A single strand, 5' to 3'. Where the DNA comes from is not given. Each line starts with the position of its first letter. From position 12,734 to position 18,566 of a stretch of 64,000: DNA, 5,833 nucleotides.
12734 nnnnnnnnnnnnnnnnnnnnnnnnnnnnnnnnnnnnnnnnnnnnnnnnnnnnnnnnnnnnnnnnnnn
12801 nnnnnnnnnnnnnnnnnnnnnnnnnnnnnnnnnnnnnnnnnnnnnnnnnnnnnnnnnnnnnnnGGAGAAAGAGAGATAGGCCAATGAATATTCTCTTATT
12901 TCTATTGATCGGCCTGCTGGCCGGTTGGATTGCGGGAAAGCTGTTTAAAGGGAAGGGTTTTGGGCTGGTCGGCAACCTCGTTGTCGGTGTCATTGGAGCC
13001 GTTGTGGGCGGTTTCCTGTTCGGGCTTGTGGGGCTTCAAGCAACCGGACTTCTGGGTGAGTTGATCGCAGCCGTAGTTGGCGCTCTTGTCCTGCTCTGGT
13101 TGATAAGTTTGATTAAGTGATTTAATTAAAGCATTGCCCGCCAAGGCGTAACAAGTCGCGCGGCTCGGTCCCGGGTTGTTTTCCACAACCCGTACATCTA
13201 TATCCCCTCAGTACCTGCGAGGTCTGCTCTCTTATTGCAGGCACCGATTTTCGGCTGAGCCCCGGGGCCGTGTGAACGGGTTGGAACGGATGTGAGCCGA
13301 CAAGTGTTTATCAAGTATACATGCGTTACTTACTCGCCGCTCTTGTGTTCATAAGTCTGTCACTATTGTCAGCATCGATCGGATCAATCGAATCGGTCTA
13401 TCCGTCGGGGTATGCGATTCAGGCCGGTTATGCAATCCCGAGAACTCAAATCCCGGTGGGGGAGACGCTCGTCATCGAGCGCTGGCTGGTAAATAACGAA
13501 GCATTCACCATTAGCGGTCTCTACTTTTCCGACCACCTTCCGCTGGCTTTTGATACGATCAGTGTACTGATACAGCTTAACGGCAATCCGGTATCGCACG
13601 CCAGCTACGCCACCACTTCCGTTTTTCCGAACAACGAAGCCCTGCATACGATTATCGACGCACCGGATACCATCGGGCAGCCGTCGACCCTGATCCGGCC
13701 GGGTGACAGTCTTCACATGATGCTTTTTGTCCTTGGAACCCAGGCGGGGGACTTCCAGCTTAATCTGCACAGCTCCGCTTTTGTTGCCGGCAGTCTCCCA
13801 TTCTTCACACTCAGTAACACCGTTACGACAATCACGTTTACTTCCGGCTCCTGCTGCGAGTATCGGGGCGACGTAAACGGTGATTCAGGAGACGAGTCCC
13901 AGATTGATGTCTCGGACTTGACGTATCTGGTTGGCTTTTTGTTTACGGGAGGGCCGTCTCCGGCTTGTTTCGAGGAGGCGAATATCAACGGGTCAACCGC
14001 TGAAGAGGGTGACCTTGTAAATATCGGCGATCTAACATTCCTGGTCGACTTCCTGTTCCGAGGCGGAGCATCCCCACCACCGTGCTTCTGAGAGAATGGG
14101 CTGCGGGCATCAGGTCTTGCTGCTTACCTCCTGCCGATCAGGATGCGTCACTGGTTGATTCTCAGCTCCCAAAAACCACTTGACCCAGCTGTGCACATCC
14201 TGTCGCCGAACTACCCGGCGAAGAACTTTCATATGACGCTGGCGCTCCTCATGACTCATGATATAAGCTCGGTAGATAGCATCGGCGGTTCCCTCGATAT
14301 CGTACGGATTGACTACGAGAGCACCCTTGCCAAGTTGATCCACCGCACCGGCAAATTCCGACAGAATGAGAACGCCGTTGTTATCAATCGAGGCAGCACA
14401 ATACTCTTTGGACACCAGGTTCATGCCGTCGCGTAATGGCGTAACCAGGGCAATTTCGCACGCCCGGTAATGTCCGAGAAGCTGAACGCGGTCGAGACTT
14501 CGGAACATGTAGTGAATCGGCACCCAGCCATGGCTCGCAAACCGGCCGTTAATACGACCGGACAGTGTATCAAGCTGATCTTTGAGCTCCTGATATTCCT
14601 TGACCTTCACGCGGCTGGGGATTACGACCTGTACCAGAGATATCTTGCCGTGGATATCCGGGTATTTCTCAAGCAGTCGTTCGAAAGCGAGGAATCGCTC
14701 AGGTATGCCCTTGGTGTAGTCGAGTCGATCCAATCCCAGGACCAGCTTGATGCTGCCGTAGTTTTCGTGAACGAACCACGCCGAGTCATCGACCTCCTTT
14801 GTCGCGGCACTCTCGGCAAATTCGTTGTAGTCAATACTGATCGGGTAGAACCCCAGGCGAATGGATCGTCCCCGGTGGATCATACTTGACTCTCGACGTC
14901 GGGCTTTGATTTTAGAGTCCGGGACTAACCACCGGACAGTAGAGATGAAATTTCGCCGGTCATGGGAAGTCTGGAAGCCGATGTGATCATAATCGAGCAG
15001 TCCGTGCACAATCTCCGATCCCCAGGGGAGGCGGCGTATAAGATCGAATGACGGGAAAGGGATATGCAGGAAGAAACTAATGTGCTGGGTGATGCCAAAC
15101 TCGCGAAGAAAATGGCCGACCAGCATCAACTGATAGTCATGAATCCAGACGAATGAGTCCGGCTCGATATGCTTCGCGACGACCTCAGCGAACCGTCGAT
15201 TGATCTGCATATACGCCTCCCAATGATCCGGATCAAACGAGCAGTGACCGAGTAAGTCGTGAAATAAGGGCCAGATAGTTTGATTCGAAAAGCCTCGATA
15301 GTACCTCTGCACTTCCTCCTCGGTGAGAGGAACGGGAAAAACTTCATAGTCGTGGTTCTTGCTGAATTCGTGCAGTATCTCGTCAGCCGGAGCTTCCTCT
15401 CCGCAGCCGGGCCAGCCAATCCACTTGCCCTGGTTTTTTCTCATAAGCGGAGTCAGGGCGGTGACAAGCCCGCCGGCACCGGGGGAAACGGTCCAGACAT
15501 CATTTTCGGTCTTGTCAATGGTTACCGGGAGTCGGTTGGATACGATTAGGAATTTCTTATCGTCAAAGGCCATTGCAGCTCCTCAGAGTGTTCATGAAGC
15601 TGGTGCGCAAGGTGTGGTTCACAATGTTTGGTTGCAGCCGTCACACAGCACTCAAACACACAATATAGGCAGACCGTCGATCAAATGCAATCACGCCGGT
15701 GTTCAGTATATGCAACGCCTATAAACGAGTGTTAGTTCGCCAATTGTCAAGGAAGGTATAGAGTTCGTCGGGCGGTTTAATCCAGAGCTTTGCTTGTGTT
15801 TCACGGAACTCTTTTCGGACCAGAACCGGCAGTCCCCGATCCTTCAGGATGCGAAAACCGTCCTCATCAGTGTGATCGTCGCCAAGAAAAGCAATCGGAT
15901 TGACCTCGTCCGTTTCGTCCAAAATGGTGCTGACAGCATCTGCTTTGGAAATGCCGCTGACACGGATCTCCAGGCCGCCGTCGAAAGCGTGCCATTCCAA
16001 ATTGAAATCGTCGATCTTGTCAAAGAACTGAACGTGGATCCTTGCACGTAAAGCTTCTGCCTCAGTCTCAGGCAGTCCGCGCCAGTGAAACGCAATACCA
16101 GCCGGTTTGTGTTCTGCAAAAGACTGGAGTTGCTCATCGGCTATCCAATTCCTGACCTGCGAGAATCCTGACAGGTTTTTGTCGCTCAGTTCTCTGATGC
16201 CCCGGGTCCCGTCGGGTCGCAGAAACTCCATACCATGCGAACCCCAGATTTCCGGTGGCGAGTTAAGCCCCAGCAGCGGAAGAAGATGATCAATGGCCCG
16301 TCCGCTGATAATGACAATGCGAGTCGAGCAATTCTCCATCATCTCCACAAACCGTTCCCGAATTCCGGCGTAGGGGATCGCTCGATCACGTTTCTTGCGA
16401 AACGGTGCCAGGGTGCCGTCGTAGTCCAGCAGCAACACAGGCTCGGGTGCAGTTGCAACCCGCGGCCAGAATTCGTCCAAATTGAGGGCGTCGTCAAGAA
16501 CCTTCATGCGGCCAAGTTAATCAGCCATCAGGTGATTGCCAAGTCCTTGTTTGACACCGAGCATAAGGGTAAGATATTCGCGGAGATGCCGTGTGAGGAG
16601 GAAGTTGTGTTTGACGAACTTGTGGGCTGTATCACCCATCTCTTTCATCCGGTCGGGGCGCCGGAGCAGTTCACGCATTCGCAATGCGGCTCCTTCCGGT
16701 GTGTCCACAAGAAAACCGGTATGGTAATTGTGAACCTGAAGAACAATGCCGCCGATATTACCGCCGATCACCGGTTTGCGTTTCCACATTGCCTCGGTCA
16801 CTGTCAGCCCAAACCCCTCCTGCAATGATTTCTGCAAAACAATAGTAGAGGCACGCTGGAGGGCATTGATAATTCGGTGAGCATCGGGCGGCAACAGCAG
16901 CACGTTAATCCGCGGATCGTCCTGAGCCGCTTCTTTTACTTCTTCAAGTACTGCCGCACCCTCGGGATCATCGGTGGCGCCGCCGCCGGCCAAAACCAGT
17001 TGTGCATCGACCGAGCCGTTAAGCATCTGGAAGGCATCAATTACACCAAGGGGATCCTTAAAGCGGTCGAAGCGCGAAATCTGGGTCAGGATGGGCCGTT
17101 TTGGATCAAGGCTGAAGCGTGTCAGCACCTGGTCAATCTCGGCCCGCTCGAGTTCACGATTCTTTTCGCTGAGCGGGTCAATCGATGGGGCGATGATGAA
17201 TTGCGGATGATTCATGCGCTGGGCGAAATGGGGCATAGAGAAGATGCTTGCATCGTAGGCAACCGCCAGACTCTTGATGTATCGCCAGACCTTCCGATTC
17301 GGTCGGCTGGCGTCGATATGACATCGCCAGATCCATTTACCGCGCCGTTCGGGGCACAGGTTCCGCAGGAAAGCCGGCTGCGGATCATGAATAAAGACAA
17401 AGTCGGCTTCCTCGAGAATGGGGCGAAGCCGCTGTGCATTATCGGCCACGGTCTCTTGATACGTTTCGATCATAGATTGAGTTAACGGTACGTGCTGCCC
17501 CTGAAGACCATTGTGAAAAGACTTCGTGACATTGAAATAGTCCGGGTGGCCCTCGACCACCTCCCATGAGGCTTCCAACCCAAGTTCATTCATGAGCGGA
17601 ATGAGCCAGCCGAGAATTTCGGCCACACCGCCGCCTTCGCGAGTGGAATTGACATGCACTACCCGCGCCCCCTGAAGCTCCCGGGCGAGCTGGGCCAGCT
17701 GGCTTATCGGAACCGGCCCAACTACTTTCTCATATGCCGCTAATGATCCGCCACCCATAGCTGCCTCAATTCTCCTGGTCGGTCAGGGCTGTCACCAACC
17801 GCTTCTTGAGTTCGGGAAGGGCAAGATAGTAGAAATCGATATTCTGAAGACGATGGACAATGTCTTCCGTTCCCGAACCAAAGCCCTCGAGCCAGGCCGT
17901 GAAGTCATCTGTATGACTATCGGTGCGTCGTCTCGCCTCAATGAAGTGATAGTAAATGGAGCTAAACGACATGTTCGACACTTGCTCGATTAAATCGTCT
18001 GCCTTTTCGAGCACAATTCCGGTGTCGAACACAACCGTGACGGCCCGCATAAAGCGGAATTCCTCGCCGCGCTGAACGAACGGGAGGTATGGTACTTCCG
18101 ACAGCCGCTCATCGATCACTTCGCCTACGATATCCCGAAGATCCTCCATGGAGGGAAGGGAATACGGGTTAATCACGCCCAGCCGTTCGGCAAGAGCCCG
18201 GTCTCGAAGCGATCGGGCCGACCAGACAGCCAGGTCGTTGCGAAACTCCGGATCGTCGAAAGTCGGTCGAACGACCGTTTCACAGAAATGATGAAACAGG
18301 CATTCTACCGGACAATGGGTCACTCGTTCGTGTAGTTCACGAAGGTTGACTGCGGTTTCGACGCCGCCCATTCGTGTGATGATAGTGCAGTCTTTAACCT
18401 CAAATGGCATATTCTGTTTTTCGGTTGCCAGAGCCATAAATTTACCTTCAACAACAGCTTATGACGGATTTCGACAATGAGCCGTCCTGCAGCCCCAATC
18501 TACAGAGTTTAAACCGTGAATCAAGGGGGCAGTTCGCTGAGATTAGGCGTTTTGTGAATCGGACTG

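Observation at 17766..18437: Unknown two-repeat protein with a Cys/His cluster heading the trehalose operon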

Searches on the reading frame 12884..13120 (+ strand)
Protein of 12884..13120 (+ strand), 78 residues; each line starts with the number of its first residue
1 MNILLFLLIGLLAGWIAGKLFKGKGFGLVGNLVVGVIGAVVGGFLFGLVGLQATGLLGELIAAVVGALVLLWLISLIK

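Call 82: search_protein_families(library=pfam, proteins=[window:12884-13120:+], max_evalue=0.01)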
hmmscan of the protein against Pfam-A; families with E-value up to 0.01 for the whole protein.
window:12884-13120:+ (78 aa): 1 family
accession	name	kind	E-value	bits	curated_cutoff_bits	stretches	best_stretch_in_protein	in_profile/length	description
PF04226.18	Transgly_assoc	-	9.7e-11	42.2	25.3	1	33-78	2-48/49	Transglycosylase associated protein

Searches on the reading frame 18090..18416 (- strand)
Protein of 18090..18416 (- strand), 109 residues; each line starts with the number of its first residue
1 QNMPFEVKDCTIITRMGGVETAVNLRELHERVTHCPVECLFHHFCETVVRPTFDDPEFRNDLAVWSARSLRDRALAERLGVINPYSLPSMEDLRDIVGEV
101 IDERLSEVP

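Call 79: predict_structure(alignment_id=A6)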
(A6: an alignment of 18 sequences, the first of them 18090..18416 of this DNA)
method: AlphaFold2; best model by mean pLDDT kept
length: 109 residues; sequences in the alignment: 18
mean_pLDDT: 78.4   pTM: 0.74
mean pLDDT of the five models: 78.4, 77.7, 77.3, 77.2, 73.7
residues with pLDDT >= 90: 33; 70-90: 46; 50-70: 16; < 50: 14
segments of 3 or more residues with pLDDT < 50: 1-13
pLDDT, mean of each block of 10 residues (from residue 1): 42 60 88 87 69 64 87 92 89 95 92
secondary structure, 60 per line:
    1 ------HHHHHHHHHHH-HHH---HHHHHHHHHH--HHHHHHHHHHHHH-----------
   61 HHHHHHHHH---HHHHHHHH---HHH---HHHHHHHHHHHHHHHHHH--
elements in order: H7-17 H25-34 H37-49 H61-69 H73-80 H90-107

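Call 81: fold_search(model_id=the predicted structure, library=pdb)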
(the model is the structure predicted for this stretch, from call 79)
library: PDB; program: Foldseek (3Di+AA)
matches with E <= 10: 50; with E <= 0.001: 0
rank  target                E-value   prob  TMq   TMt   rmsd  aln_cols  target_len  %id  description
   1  4cso_D                3.1e-02  1.00  0.66  0.35   2.3        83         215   31  The structure of OrfY from Thermoproteus tenax (released 2014-03-19)
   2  4cso_B                3.4e-02  1.00  0.65  0.35   2.3        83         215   31  The structure of OrfY from Thermoproteus tenax (released 2014-03-19)
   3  4cso_A                4.4e-02  1.00  0.65  0.35   2.4        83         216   31  The structure of OrfY from Thermoproteus tenax (released 2014-03-19)
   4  8ia2_A                2.0e+00  0.04  0.18  0.09  18.6       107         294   13  Structure of C5a bound human C5aR1 in complex with Go (Composite map) (released 2023-10-18)
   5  9kug_A                2.8e+00  0.03  0.19  0.09  19.6       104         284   14  Structure of EP67 bound to human C5aR1 in complex with Go (released 2025-11-26)
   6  8fs4_B                3.1e+00  0.12  0.32  0.15   7.7       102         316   10  Structure of S. cerevisiae Rad24-RFC loading the 9-1-1 clamp onto a 10-nt gapped DNA in step 2 (open 9-1-1 ring and fl (released 2023-06-14)
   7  9muf_A                3.1e+00  0.06  0.22  0.25  13.2       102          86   15  Cryo-EM structure of the IFI16-PYD filament (released 2025-11-12)
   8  6hjx_D                3.5e+00  0.07  0.24  0.12  13.9       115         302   14  X-ray structure of a pentameric ligand gated ion channel from Erwinia chrysanthemi (ELIC) 7'C pore mutant (L238C) in c (released 2019-10-09)
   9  7st9_B                3.7e+00  0.11  0.31  0.15   7.8        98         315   10  Open state of Rad24-RFC:9-1-1 bound to a 5' ss/dsDNA junction (released 2022-03-23)
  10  7tib_B                3.9e+00  0.11  0.32  0.15   6.9       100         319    8  Structure of the yeast clamp loader (Replication Factor C RFC) bound to the open sliding clamp (Proliferating Cell Nuc (released 2022-02-16)
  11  7tfk_B                3.9e+00  0.10  0.31  0.15   7.2       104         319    9  Atomic model of S. cerevisiae clamp loader RFC bound to two DNA molecules, one at the 5'-recessed end and the other at (released 2022-11-16)
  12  3c18_A                4.3e+00  0.07  0.26  0.12  10.8       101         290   15  Crystal structure of nucleotidyltransferase-like protein (ZP_00538802.1) from Exiguobacterium sibiricum 255-15 at 1.90 (released 2008-02-12)
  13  9s99_B                5.0e+00  0.04  0.20  0.12  13.9       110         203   19  CdvB2 filament - high twist, class B (released 2026-01-28)
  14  8fs5_B                5.3e+00  0.08  0.31  0.15   7.1        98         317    8  Structure of S. cerevisiae Rad24-RFC loading the 9-1-1 clamp onto a 10-nt gapped DNA in step 3 (open 9-1-1 and stably  (released 2023-06-14)
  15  7sgz_B                5.6e+00  0.08  0.31  0.15   7.2       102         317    8  Structure of the yeast Rad24-RFC loader bound to DNA and the closed 9-1-1 clamp (released 2022-03-23)
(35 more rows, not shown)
